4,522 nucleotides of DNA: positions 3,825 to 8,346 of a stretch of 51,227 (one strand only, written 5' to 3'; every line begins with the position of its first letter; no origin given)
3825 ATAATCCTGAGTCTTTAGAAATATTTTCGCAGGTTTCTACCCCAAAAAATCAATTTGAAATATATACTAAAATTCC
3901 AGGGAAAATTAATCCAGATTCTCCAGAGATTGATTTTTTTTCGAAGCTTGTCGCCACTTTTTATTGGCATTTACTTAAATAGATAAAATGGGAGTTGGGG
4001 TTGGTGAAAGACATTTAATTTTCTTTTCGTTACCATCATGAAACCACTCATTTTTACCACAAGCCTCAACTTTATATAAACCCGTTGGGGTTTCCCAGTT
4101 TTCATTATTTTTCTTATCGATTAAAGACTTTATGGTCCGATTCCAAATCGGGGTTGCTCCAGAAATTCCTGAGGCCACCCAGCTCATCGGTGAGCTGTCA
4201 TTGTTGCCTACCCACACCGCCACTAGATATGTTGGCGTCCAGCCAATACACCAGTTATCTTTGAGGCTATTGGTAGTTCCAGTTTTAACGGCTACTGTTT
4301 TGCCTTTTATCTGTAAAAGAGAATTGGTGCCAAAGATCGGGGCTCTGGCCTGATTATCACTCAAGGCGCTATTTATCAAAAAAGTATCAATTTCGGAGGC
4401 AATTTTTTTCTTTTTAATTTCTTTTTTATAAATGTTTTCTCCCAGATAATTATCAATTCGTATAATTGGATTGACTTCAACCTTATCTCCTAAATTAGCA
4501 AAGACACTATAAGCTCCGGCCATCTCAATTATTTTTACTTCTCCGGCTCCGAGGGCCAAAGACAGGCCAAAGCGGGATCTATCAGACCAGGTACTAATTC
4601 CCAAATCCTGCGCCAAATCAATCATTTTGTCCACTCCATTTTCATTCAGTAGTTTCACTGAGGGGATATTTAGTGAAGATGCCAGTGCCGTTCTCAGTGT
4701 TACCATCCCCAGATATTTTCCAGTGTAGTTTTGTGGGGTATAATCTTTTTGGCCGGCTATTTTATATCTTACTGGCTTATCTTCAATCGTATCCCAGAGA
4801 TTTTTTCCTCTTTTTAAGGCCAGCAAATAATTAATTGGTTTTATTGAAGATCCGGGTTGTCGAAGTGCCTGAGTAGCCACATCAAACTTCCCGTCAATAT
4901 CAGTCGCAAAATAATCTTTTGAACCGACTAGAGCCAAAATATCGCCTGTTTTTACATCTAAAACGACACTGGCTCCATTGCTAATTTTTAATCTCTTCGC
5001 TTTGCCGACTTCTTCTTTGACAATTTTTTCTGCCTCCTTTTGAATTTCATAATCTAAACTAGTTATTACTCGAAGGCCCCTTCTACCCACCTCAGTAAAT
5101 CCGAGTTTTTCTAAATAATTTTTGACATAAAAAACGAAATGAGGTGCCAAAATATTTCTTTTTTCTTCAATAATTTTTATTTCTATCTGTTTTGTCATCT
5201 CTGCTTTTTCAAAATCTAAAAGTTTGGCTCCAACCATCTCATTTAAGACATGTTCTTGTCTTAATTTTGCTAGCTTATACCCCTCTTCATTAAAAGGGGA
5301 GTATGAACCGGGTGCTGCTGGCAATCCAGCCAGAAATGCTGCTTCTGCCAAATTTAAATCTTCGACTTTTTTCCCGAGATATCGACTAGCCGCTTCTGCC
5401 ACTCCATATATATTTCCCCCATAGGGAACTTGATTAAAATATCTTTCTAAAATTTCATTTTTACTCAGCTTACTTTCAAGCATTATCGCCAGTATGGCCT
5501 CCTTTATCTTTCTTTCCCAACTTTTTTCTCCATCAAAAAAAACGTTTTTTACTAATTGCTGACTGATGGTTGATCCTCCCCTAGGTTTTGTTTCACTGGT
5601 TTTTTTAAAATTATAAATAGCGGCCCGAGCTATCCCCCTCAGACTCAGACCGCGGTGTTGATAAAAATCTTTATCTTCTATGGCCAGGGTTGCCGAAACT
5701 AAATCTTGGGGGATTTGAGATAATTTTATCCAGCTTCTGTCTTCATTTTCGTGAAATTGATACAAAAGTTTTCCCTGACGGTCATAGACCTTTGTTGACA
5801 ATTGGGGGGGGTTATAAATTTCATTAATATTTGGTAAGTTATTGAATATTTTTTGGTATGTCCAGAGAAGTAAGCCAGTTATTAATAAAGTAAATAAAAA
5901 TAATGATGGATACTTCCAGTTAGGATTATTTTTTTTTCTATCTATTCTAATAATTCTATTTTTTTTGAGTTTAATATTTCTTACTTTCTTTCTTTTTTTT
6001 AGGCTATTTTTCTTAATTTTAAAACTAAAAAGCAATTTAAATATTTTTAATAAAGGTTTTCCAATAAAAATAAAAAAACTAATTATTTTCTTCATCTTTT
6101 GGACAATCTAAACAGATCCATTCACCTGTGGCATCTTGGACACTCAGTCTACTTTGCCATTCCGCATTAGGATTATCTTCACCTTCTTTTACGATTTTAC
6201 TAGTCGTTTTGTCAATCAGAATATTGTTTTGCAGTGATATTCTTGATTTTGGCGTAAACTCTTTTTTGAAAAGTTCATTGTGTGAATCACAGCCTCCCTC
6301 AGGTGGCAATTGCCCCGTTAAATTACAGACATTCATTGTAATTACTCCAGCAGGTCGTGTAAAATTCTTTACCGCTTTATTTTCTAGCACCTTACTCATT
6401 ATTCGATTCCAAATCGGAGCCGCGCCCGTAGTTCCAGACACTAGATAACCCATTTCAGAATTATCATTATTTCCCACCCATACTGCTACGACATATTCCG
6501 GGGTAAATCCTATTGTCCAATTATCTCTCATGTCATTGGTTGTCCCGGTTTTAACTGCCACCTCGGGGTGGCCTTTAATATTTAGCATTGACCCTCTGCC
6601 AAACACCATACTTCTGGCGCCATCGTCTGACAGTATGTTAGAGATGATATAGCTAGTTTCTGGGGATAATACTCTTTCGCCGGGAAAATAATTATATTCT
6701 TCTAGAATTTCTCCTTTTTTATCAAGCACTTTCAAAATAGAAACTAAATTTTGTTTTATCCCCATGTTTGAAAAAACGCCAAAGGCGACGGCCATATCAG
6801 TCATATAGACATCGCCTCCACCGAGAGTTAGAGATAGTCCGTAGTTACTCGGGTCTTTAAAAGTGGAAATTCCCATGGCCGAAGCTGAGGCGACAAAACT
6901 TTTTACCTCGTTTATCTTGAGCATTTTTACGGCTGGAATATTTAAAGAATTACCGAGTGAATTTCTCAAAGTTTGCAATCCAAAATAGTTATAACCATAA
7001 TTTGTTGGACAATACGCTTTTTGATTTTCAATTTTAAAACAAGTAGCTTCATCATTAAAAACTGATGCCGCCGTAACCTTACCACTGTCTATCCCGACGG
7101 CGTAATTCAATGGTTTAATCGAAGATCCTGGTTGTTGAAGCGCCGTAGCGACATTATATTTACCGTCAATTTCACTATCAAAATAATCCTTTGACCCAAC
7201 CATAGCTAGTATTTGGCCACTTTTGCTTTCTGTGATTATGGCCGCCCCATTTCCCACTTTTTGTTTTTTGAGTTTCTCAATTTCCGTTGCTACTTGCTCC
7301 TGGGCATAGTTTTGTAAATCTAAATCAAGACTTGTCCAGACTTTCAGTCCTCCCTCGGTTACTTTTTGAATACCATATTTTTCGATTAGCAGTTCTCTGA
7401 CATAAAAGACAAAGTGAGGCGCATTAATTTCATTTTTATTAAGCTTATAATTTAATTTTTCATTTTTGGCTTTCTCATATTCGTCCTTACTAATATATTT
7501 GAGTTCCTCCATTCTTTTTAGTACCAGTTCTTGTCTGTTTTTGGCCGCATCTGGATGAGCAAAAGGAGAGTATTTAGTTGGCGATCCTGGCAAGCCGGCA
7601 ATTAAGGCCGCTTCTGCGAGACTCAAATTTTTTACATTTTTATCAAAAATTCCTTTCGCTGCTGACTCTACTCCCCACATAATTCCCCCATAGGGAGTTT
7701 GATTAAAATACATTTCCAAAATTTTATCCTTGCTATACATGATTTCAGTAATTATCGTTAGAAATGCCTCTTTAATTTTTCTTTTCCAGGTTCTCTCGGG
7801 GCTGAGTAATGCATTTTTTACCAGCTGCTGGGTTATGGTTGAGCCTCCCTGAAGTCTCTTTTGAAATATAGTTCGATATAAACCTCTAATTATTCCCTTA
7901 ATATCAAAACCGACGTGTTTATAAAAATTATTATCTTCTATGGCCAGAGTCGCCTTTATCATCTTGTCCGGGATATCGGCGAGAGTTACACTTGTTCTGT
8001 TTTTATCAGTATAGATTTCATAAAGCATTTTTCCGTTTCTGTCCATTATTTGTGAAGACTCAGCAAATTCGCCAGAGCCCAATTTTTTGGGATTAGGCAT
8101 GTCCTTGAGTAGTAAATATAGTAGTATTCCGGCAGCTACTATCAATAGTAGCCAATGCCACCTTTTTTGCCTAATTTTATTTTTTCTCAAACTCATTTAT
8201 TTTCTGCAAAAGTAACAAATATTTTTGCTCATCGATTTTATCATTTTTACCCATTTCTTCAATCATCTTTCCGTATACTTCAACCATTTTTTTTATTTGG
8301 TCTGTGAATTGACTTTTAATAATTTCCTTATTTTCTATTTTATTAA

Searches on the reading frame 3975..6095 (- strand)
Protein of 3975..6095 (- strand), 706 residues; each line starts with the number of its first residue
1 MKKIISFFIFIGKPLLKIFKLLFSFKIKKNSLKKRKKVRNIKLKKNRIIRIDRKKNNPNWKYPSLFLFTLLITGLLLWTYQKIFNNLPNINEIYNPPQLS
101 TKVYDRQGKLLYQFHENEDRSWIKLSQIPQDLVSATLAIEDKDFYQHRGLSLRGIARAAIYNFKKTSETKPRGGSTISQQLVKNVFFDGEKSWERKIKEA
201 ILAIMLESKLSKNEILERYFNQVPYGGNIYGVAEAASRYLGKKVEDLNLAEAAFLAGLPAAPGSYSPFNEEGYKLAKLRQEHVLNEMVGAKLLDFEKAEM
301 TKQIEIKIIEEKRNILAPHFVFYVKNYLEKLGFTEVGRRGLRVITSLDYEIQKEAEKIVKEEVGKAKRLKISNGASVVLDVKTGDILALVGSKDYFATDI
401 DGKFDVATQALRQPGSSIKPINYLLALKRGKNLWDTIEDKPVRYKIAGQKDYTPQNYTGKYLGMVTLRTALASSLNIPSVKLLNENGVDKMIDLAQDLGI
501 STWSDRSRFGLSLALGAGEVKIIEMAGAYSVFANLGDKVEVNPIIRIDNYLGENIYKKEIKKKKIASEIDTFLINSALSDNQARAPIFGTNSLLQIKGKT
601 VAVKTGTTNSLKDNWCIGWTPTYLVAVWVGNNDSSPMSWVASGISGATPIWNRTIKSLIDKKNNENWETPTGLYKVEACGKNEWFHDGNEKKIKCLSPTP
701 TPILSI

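Call 46: search_protein_families(library=pfam, proteins=[window:3975-6095:-], max_evalue=0.00001)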
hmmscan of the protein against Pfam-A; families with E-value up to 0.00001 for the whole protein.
window:3975-6095:- (706 aa): 2 families
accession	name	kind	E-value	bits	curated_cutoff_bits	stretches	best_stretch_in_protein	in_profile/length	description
PF00912.28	Transgly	-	4e-60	202.7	27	1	108-287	2-177/178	Transglycosylase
PF00905.27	Transpeptidase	-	4.2e-26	92.3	22.1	1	374-633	1-282/299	Penicillin binding protein transpeptidase domain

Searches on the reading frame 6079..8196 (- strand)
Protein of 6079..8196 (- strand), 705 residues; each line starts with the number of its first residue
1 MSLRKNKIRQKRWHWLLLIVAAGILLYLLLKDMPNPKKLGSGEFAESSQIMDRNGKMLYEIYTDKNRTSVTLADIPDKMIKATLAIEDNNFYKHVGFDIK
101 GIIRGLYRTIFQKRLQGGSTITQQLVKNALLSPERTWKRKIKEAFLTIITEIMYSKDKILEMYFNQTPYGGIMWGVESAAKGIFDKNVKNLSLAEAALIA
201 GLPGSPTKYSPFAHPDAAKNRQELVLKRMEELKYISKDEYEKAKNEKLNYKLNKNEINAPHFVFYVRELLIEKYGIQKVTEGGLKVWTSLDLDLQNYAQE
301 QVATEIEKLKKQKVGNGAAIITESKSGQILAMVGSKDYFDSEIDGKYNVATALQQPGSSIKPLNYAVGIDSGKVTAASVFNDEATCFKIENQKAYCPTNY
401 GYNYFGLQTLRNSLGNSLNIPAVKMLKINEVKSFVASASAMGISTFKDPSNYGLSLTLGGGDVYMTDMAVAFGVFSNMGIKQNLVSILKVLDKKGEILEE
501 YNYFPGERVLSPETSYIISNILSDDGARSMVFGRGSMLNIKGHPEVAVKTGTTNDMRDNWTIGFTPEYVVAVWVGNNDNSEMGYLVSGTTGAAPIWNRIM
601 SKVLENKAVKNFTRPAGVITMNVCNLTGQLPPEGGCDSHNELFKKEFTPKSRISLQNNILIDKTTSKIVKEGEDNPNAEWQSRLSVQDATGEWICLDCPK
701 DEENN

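Call 46: search_protein_families(library=pfam, proteins=[window:6079-8196:-], max_evalue=0.00001)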
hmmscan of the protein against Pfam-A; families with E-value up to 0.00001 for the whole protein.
window:6079-8196:- (705 aa): 2 families
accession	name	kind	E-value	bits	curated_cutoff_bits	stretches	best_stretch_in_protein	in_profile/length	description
PF00912.28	Transgly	-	7.2e-60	201.9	27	1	55-229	2-177/178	Transglycosylase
PF00905.27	Transpeptidase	-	8.5e-16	58.4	22.1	1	317-600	1-298/299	Penicillin binding protein transpeptidase domain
